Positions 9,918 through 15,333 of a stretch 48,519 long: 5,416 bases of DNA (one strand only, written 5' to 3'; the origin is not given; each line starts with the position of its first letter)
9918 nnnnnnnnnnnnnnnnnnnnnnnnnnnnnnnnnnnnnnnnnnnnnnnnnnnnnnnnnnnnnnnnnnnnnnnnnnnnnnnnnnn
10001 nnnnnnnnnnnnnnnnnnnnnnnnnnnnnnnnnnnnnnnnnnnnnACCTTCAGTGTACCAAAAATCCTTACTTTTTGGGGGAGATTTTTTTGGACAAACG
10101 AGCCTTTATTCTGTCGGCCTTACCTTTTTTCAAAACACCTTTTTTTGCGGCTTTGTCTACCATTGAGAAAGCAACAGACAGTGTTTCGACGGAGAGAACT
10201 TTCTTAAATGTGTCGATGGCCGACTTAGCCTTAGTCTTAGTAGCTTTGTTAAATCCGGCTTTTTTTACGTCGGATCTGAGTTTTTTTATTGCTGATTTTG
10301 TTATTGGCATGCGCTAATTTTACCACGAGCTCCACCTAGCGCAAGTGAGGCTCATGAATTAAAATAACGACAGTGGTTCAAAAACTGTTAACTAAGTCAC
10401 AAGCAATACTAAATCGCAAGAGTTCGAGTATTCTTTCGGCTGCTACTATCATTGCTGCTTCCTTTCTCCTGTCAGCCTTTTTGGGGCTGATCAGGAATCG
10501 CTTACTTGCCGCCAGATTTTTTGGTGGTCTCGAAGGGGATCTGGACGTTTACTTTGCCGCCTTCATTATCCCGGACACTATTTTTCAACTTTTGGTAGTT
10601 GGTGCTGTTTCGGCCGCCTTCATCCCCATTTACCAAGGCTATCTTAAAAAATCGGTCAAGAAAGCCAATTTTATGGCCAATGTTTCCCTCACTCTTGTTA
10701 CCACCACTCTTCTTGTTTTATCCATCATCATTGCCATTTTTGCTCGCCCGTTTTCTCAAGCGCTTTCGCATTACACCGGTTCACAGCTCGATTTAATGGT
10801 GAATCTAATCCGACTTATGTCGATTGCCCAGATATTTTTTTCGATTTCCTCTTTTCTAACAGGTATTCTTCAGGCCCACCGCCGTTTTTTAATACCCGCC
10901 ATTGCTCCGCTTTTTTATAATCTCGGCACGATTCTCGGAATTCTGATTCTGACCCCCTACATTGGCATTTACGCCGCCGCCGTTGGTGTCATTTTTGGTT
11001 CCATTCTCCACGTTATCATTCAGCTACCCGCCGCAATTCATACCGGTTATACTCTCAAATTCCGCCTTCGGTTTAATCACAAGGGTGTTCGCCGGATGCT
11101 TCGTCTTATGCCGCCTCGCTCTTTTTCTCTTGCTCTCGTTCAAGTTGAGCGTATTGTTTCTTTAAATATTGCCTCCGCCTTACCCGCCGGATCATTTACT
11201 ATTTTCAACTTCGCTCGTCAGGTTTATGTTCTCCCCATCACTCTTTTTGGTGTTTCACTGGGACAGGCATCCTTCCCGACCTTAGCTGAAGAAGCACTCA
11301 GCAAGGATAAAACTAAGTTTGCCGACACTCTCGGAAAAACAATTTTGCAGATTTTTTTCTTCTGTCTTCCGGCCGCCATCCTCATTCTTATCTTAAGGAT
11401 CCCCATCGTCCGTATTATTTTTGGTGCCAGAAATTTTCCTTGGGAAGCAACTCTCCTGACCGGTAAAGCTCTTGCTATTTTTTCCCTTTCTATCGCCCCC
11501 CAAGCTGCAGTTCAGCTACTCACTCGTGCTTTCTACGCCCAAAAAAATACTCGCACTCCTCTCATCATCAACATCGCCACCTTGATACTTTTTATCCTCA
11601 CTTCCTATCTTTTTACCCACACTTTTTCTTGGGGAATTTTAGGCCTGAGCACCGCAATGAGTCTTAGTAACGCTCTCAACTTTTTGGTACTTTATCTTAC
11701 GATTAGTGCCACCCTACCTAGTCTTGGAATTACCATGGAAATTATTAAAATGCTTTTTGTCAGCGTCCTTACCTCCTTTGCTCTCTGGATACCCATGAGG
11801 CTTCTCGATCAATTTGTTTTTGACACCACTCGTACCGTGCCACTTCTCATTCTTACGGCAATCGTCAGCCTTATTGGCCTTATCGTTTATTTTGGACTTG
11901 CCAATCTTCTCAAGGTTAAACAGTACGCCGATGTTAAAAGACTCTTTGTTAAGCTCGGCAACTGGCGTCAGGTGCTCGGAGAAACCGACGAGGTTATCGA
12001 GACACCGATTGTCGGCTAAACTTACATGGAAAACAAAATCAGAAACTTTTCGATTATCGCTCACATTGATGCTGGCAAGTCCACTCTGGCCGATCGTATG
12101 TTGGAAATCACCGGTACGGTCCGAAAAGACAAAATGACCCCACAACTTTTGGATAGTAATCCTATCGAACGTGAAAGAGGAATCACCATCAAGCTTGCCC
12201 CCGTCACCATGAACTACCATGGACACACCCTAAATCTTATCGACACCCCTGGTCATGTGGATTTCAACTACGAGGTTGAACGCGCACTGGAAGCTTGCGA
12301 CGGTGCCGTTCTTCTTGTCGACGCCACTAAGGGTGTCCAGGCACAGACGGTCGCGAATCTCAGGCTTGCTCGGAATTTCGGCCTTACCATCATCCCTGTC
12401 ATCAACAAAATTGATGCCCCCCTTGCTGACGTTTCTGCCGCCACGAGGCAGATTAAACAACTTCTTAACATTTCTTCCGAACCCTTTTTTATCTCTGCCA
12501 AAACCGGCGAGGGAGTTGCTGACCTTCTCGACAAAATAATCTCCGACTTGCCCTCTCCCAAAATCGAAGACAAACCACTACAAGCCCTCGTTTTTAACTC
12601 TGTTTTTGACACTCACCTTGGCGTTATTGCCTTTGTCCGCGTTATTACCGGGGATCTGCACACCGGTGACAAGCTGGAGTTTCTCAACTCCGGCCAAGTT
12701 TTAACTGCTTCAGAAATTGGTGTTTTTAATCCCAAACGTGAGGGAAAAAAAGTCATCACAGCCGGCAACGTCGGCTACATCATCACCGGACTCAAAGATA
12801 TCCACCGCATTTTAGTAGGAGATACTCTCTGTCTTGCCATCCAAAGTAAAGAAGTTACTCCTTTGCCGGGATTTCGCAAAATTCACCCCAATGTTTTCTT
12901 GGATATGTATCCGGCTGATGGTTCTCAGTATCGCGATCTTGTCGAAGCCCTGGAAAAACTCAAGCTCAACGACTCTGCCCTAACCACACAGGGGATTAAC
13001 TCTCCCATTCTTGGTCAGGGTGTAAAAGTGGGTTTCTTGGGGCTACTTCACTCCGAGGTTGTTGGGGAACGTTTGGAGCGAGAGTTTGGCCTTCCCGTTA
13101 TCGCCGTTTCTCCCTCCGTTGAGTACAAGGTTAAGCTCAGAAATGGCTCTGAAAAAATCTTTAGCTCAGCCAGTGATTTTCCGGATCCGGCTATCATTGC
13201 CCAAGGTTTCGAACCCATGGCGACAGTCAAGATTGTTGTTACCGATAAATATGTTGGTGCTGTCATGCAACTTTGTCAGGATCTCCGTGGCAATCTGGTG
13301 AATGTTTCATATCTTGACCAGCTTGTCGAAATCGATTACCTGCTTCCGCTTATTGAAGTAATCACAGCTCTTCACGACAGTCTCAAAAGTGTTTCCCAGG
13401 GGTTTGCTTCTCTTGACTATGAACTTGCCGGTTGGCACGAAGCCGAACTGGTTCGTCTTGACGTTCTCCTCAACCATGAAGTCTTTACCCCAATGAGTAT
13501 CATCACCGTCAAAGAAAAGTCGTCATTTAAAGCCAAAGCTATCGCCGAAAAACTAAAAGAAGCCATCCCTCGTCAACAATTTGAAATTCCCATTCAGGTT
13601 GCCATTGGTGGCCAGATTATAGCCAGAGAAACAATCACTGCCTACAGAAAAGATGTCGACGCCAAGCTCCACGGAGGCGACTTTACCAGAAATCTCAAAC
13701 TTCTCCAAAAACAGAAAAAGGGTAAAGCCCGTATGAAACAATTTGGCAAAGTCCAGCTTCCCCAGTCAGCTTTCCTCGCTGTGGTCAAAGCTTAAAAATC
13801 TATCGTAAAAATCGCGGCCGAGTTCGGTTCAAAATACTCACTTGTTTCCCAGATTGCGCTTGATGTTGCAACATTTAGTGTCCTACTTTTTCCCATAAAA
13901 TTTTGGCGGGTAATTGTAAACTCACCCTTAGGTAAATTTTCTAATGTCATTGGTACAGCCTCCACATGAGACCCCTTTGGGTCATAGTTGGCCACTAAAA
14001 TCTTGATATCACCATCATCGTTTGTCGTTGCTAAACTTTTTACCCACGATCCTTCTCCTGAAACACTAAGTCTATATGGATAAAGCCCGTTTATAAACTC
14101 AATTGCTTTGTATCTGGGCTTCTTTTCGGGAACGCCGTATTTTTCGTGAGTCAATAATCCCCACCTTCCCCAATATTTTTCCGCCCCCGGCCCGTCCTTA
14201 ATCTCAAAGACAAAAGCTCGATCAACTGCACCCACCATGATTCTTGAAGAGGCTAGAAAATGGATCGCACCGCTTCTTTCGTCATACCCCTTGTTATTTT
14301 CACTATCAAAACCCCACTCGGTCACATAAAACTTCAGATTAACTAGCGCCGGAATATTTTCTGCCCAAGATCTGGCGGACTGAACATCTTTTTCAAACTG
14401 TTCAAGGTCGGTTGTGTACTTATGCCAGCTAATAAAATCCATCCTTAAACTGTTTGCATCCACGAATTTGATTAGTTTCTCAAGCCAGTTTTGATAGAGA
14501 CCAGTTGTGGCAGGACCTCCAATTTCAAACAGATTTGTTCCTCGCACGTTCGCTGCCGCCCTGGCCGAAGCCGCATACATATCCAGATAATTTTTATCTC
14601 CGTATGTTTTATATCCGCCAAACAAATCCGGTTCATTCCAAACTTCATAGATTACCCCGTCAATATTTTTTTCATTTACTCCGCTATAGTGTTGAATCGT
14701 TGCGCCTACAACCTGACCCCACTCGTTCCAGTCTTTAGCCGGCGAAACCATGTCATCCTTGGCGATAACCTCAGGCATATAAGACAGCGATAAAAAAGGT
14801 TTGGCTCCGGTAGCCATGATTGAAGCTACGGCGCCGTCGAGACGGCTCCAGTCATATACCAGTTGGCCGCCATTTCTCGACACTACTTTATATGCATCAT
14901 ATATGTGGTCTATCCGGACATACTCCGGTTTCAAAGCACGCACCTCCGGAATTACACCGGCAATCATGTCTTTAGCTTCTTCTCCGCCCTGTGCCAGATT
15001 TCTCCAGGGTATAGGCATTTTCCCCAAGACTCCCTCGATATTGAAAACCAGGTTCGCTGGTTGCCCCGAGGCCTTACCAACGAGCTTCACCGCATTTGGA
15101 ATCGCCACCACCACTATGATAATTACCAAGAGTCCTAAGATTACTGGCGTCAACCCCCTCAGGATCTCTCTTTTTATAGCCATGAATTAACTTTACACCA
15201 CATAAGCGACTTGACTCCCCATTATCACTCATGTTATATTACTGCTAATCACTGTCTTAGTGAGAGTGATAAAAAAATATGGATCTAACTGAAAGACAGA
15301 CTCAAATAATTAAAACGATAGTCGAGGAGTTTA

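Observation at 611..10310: Ten-gene minus-strand operon joining PilN/PilO to sortase-substrate-like surface proteins and envelope-modifying enzymes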

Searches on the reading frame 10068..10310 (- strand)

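Call 4: search_protein_families(library=pfam, proteins=[window:10068-10310:-], max_evalue=0.1)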
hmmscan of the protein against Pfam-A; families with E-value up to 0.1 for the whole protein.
window:10068-10310:- (80 aa): 2 families
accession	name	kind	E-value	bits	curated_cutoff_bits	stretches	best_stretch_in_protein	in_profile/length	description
PF01649.23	Ribosomal_S20p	-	4.7e-12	46.8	29.5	1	4-76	3-82/83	Ribosomal protein S20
PF10925.13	DUF2680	-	0.011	16.3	25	1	49-77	22-50/57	Protein of unknown function (DUF2680)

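Call 5: search_protein_families(library=ncbifam, proteins=[window:10068-10310:-], max_evalue=0.1)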
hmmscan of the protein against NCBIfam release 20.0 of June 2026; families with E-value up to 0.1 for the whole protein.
window:10068-10310:- (80 aa): 1 family
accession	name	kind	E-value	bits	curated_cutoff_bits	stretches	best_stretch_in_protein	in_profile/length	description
TIGR00029.2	S20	equivalog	1.5e-15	57.6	33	1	1-76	1-83/84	30S ribosomal protein S20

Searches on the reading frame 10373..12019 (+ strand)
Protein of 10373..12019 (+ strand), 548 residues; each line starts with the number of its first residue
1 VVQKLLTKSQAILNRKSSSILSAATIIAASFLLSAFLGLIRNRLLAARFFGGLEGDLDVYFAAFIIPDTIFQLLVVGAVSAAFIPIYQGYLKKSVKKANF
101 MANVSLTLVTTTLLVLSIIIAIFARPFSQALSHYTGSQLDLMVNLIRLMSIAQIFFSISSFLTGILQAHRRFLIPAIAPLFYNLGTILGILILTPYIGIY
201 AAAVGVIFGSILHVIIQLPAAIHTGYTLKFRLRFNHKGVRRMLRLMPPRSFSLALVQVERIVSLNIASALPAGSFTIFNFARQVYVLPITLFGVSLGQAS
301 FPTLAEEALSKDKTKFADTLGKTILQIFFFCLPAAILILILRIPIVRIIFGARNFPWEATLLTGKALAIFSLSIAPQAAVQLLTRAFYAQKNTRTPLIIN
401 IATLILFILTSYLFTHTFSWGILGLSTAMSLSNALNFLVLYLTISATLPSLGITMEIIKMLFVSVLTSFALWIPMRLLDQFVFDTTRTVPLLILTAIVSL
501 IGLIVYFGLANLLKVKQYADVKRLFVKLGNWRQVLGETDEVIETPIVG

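Call 4: search_protein_families(library=pfam, proteins=[window:10373-12019:+], max_evalue=0.1)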
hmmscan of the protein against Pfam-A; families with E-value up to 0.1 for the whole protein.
window:10373-12019:+ (548 aa): 4 families
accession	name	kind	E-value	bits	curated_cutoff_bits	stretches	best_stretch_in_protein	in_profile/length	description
PF03023.19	MurJ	-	1.3e-75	255.2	27.4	1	56-473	10-428/451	Lipid II flippase MurJ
PF01943.22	Polysacc_synt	-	1.2e-06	28.6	28.2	1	111-306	82-272/274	Polysaccharide biosynthesis protein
PF01554.23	MatE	-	2.8e-06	27.6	24.9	2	249-413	2-161/161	MatE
PF06261.16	LktC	-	0.042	14.2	25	0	74-131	46-104/150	Actinobacillus actinomycetemcomitans leukotoxin activator LktC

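Call 5: search_protein_families(library=ncbifam, proteins=[window:10373-12019:+], max_evalue=0.1)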
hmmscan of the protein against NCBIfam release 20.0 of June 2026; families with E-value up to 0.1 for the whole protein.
window:10373-12019:+ (548 aa): 2 families
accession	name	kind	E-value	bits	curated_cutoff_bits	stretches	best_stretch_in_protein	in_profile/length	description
TIGR01695.1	murJ_mviN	equivalog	9.8e-86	288.5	235.55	1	20-520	2-503/506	murein biosynthesis integral membrane protein MurJ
TIGR00797.1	matE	subfamily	3.4e-14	52.5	147.4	3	288-482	40-229/396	MATE family efflux transporter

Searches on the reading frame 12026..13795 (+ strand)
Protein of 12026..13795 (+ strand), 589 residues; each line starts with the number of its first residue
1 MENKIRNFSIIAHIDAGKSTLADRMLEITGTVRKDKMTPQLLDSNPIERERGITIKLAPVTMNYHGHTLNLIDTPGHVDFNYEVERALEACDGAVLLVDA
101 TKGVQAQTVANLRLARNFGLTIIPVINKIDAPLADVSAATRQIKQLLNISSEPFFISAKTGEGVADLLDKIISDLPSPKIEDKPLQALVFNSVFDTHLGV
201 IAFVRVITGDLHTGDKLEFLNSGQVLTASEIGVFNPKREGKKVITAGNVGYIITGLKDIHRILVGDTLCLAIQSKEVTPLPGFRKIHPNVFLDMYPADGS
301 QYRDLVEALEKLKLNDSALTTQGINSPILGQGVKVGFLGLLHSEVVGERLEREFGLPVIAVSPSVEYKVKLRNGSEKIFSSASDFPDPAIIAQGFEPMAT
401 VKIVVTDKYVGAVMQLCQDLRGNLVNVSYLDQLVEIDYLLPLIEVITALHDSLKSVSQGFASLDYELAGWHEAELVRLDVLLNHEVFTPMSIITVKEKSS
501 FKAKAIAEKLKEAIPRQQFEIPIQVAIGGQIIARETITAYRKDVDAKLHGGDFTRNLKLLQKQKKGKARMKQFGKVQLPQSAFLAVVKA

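Call 7: search_protein_families(library=pfam, proteins=[window:12026-13795:+], max_evalue=0.001)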
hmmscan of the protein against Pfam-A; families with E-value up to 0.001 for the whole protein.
window:12026-13795:+ (589 aa): 6 families
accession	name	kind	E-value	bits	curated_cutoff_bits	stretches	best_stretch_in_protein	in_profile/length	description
PF00009.33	GTP_EFTU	-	7.7e-55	185.8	26.5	1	4-176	2-187/188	Elongation factor Tu GTP binding domain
PF06421.17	LepA_C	-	1.1e-38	132.1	29.7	1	482-588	1-107/107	GTP-binding protein LepA C-terminus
PF00679.30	EFG_C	-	1.4e-16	60.7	27.9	1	396-479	4-87/89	Elongation factor G C-terminus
PF03144.31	GTP_EFTU_D2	-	2.5e-09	37.9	30.3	1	199-269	1-73/73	Elongation factor Tu domain 2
PF22042.2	EF-G_D2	-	1.3e-06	28.8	27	1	184-269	1-82/84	Elongation factor G domain 2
PF01926.29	MMR_HSR1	-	2.7e-06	27.9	21.9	1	14-128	8-113/113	50S ribosome-binding GTPase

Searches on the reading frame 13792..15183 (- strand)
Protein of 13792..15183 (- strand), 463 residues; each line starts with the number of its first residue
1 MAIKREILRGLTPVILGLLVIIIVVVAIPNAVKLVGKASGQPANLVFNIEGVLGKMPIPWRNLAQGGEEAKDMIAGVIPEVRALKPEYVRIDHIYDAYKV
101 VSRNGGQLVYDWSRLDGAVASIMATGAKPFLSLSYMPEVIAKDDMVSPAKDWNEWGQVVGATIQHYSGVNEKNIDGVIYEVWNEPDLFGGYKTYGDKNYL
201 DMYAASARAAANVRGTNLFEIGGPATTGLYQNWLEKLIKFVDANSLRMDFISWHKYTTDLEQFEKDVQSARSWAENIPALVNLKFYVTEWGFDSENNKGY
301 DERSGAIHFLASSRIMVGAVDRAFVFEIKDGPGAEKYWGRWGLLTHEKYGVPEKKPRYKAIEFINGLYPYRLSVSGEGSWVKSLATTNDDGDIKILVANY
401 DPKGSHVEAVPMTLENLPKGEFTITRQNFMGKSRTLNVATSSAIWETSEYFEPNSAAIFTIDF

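Call 7: search_protein_families(library=pfam, proteins=[window:13792-15183:-], max_evalue=0.001)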
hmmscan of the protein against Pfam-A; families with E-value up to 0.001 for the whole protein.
window:13792-15183:- (463 aa): 2 families
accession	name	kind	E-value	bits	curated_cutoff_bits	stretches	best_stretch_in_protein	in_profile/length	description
PF01229.23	Glyco_hydro_39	-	2e-25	90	26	1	87-367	49-350/472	Glycosyl hydrolases family 39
PF11790.14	Glyco_hydro_cc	-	6.6e-07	29.6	21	1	181-303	71-184/237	Glycosyl hydrolase catalytic core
